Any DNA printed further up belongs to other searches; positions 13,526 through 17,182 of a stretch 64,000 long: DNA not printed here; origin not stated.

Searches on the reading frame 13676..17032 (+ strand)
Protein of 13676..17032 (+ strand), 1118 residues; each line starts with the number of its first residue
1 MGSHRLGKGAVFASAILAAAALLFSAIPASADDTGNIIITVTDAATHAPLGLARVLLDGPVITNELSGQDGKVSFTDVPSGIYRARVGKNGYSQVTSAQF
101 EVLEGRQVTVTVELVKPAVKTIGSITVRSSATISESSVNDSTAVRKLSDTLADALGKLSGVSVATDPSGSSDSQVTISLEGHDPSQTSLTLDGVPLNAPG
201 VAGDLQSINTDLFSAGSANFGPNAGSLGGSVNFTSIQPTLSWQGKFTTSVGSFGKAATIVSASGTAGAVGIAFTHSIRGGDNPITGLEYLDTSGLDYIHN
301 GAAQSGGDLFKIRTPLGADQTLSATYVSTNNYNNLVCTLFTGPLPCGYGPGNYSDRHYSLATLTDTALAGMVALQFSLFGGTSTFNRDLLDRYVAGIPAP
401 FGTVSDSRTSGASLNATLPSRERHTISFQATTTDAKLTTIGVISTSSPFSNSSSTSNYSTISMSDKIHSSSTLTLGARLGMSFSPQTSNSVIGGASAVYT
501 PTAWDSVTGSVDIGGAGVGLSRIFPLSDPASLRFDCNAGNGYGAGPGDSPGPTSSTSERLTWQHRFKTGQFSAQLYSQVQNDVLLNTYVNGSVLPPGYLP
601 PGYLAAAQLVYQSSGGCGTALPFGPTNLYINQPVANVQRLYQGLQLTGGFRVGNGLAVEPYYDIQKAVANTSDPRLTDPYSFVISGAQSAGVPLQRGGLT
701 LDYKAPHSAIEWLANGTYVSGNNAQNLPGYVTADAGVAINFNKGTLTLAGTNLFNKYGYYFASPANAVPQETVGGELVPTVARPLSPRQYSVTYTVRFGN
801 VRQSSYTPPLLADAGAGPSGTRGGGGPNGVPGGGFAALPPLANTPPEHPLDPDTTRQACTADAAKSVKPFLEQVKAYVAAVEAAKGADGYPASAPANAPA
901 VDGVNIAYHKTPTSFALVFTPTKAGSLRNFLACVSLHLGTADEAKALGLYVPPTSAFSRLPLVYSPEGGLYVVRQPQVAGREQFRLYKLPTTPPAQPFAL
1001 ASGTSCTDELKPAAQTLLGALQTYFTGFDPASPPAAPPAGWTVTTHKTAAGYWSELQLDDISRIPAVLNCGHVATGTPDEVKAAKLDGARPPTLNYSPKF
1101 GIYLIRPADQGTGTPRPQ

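Call 58: search_protein_families(library=pfam, proteins=[window:13676-17032:+], max_evalue=0.01)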
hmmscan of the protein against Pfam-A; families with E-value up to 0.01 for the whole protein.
window:13676-17032:+ (1118 aa): 2 families
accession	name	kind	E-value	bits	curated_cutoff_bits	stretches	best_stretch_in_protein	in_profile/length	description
PF13620.12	CarboxypepD_reg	-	3.2e-08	34.2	32.3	1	40-114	5-81/82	Carboxypeptidase regulatory-like domain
PF07715.20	Plug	-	7.2e-07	30.1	23.9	1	130-214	4-86/107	TonB-dependent Receptor Plug Domain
